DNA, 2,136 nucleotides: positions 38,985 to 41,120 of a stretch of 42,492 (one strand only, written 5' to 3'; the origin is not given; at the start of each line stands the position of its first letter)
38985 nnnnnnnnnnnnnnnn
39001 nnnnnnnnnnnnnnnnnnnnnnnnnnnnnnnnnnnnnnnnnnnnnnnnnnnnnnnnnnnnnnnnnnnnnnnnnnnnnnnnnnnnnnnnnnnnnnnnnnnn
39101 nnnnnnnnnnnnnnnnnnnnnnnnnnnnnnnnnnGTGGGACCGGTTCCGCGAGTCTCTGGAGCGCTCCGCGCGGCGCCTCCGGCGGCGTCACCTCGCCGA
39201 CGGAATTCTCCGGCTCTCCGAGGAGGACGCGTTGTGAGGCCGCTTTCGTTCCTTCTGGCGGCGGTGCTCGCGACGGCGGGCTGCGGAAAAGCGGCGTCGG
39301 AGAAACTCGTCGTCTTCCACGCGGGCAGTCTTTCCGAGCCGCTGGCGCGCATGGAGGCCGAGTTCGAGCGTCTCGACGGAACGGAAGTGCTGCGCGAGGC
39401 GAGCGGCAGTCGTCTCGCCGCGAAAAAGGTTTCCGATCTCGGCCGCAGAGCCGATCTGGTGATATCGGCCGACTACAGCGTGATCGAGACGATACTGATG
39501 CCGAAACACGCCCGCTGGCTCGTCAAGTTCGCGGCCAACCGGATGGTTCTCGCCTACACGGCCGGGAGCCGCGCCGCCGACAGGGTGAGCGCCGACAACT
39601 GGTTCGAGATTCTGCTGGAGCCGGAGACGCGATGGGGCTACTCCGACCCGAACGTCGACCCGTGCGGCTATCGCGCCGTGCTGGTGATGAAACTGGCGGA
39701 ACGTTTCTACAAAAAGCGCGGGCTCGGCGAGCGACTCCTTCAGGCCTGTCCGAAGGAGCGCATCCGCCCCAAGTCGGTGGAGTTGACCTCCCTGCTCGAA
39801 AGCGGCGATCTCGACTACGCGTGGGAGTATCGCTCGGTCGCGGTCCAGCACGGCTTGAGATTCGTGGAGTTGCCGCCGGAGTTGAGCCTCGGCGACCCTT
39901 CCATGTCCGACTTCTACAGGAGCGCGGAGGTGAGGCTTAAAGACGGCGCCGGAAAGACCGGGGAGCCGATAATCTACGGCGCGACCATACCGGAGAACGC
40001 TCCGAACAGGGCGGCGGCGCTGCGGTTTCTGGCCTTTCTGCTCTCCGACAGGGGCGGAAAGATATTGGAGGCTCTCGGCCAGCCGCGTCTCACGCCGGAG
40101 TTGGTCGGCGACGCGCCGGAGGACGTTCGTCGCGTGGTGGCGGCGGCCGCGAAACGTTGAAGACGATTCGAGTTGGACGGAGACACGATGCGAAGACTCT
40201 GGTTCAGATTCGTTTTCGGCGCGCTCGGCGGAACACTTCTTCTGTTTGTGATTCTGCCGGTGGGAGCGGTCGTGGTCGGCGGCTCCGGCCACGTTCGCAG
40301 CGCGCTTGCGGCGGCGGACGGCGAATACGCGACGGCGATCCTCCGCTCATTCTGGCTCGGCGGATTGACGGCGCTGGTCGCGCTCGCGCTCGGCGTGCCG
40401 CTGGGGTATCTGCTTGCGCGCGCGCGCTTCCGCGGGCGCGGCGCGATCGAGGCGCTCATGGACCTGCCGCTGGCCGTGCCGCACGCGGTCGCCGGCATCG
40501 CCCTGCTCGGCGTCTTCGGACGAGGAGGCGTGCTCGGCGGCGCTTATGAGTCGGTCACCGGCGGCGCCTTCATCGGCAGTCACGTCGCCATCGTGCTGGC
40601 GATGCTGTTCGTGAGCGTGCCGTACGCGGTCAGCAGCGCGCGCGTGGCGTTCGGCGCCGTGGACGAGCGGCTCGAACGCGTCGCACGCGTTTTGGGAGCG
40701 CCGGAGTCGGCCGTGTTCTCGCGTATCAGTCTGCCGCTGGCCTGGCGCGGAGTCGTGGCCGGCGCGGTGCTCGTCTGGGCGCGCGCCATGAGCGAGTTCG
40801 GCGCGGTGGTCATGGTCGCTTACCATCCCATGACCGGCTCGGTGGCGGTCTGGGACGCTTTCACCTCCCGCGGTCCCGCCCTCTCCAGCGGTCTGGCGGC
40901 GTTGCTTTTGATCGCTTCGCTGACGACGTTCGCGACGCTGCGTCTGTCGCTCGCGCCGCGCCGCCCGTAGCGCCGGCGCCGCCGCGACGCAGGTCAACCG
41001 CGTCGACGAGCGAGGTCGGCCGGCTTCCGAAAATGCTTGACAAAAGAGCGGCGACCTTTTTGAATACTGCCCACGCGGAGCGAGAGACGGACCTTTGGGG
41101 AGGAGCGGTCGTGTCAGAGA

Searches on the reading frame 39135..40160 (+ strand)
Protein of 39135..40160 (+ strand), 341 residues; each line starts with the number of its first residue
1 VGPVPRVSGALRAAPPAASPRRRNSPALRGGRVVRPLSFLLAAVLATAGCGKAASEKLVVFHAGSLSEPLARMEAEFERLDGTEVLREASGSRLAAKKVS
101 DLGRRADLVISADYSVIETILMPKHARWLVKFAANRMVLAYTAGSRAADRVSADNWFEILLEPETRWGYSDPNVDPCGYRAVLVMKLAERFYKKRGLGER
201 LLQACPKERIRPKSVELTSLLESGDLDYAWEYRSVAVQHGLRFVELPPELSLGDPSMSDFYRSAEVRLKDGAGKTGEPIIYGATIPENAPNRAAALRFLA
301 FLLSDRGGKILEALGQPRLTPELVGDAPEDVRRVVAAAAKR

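Call 9: search_protein_families(library=pfam, proteins=[window:39135-40160:+], max_evalue=0.001)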
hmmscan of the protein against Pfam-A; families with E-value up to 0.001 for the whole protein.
window:39135-40160:+ (341 aa): 2 families
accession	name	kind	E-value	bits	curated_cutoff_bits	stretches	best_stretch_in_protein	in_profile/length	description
PF13531.11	SBP_bac_11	-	4.1e-33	115.5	25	1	58-313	1-223/227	Bacterial extracellular solute-binding protein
PF01547.30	SBP_bac_1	-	5.2e-05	23.8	26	1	217-308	221-306/307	Bacterial extracellular solute-binding protein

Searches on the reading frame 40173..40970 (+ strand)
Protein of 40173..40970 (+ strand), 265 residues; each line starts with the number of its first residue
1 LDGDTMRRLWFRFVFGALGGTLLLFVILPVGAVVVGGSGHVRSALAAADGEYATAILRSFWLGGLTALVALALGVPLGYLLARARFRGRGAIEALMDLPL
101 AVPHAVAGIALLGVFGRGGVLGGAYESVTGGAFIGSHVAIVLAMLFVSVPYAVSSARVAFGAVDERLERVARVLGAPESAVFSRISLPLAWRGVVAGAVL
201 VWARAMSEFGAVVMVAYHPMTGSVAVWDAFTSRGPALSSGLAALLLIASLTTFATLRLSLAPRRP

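Call 9: search_protein_families(library=pfam, proteins=[window:40173-40970:+], max_evalue=0.001)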
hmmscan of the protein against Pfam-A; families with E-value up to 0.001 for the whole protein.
window:40173-40970:+ (265 aa): 1 family
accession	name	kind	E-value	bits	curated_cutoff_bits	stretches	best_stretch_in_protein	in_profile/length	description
PF00528.27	BPD_transp_1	-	3.1e-14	53.6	26.4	1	74-254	1-171/184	Binding-protein-dependent transport system inner membrane component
